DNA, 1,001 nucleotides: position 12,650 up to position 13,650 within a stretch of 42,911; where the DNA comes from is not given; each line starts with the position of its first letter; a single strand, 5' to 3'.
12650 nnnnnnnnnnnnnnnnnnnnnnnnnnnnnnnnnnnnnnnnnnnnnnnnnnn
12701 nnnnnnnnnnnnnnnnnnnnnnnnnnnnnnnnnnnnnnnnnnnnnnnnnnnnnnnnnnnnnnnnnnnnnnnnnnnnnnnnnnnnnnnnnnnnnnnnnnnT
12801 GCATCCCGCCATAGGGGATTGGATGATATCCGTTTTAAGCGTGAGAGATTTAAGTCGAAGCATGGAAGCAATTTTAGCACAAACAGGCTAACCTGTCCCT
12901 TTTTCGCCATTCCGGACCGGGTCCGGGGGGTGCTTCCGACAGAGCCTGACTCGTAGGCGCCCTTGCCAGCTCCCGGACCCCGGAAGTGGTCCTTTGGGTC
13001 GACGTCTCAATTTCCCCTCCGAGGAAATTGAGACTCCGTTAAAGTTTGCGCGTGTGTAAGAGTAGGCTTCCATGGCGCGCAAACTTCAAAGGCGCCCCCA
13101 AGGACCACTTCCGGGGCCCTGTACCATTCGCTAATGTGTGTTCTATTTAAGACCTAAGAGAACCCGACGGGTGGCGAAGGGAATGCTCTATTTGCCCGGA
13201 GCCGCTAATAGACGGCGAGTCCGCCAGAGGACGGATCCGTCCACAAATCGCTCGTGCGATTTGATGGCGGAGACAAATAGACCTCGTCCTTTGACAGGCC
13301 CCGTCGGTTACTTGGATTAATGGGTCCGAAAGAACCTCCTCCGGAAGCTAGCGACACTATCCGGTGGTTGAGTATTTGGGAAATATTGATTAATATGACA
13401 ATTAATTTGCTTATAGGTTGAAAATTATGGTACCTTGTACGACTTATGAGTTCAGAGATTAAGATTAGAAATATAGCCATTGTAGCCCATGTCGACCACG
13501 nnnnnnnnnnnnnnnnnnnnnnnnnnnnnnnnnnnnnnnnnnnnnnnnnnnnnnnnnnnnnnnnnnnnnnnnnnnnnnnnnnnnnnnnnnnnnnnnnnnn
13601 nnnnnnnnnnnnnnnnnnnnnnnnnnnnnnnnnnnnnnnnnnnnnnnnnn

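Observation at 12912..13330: Copy A of the structured element is inverted and sits as a potential 5' leader of dusB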

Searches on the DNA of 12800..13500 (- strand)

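Call 5: search_rna_families(source=window, start=12800, end=13500, threshold=evalue, max_evalue=10)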
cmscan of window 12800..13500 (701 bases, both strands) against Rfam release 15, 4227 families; matches with E-value up to 10: 7.
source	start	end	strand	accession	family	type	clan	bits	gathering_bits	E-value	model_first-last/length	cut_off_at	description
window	13416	13487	+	RF01164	SNORD107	Gene; snRNA; snoRNA; CD-box;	-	19.4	50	0.85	1-74/74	no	Small nucleolar RNA SNORD107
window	13184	13242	-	RF02807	PyrR209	Gene; snRNA; snoRNA; HACA-box;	-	16.3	42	2.9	1-65/65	no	Pyrobaculum sRNA 209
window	13404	13498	+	RF01575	DdR7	Gene; snRNA; snoRNA; CD-box;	-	15.3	80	3.9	1-98/98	no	Dictyostelium snoRNA Dd7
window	13004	13035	+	RF01357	CRISPR-DR31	Gene; CRISPR;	-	14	35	7.9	1-37/37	no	CRISPR RNA direct repeat element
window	13137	13155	-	RF01072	TMV_UPD-PK3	Cis-reg;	-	11.6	34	5.6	1-31/31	no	Pseudoknot of upstream pseudoknot domain (UPD) of the 3'UTR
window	13032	13091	+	RF02087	Yar_3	Gene; lncRNA;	-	11.3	50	3.3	1-67/67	no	Yellow-achaete intergenic RNA conserved region 3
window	13166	13235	-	RF02041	HOTTIP_2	Gene; lncRNA;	-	5.6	80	5.8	1-374/374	no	HOXA transcript at the distal tip, conserved region 2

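Call 58: build_rna_model(alignment_id=A4)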
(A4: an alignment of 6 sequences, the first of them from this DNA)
Model R1 built from alignment A4 (6 sequences, 155 columns); structure: RNAalifold consensus.
model positions 101; base pairs 32; branch points 0; effective number of sequences 0.84; information 0.591 bits per position. Calibrated on 0.2 Mb of random sequence (short: E-values are rough).
structure used (alignment columns):
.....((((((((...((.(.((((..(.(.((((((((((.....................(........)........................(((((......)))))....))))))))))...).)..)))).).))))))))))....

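Call 59: search_with_rna_model(model_id=R1, sources=[window, L001, L002, L003, L004, L005, L006, L007, L008, L009, L010, L011, L012, L013, L014, L015, L016], max_evalue=10)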
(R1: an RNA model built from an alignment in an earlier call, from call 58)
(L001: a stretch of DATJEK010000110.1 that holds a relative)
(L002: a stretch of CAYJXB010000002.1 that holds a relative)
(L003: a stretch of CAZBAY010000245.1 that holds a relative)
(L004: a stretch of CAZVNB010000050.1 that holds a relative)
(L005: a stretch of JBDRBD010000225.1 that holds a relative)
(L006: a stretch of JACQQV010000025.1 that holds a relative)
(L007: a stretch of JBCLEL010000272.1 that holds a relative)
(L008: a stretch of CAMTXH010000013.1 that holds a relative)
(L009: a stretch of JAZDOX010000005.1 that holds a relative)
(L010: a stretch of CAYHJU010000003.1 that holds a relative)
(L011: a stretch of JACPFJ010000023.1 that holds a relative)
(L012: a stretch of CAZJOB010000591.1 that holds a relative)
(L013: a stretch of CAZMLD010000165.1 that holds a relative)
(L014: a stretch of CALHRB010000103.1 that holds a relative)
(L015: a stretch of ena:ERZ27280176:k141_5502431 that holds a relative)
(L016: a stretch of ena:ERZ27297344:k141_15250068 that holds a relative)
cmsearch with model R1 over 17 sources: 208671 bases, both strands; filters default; matches with E-value up to 10: 12.
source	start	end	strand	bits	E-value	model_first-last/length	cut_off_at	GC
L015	1310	1410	+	123.3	3.1e-29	1-101/101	no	0.55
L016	12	112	+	123.2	3.2e-29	1-101/101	no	0.56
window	24596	24696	+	119.4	3.1e-28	1-101/101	no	0.57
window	13160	13312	-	110.5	6.7e-26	1-101/101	no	0.59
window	16053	16204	+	96.3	3.5e-22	1-101/101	no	0.59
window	42686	42783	+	83.7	6.6e-19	1-101/101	no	0.69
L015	1311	1411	-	56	1.1e-11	1-101/101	no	0.55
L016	13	113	-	56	1.1e-11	1-101/101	no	0.55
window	24597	24697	-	42.8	3.1e-08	1-101/101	no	0.57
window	13159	13311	+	33.4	9.3e-06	1-101/101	no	0.59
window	42687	42784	-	23.2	0.0041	1-101/101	no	0.68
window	16054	16206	-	22.5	0.0065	1-101/101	no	0.59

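Call 60: build_rna_model(alignment_id=A3)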
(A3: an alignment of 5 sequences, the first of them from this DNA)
Model R2 built from alignment A3 (5 sequences, 172 columns); structure: RNAalifold consensus.
model positions 172; base pairs 60; branch points 1; effective number of sequences 0.66; information 0.589 bits per position. Calibrated on 0.2 Mb of random sequence (short: E-values are rough).
structure used (alignment columns):
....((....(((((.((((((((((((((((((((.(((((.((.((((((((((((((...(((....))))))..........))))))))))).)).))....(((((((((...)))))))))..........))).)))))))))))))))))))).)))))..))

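Call 61: search_with_rna_model(model_id=R2, sources=[window, L001, L002, L003, L004, L005, L006, L007, L008, L009, L010, L011, L012, L013, L014, L015, L016], max_evalue=10)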
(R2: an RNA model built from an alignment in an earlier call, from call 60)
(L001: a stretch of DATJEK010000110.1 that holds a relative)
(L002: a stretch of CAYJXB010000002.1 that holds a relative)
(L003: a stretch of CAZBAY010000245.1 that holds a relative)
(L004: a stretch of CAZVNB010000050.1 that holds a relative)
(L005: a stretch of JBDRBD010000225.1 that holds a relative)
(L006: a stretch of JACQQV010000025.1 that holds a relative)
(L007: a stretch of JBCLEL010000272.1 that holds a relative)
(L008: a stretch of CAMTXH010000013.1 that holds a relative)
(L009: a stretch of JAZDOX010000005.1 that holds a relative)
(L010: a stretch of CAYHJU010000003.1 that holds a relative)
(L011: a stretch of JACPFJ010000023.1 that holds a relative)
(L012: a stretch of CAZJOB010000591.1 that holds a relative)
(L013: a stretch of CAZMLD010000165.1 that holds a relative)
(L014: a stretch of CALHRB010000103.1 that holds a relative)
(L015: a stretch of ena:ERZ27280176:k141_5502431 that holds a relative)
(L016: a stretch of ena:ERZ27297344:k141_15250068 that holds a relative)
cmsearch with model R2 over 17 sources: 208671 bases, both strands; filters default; matches with E-value up to 10: 12.
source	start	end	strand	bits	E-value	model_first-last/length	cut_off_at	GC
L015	1425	1596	+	209.4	5.2e-50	1-172/172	no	0.58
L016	127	298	+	207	2e-49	1-172/172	no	0.56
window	24719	24890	+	204.5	8.8e-49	1-172/172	no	0.58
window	12965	13135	-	184.7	7.5e-44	1-172/172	no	0.57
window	16228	16398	+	183.6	1.4e-43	1-172/172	no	0.57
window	42809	42911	+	97.2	5.3e-22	1-103/172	3'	0.53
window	16236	16401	-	62.1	3.2e-13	1-172/172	no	0.57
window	12961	13129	+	61.7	3.8e-13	1-172/172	no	0.58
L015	1431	1600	-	58.1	3.1e-12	1-172/172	no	0.59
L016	133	302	-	57.4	4.5e-12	1-172/172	no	0.56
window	24727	24893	-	51.7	1.2e-10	1-172/172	no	0.57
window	42815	42911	-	17.9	0.034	41-172/172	5'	0.55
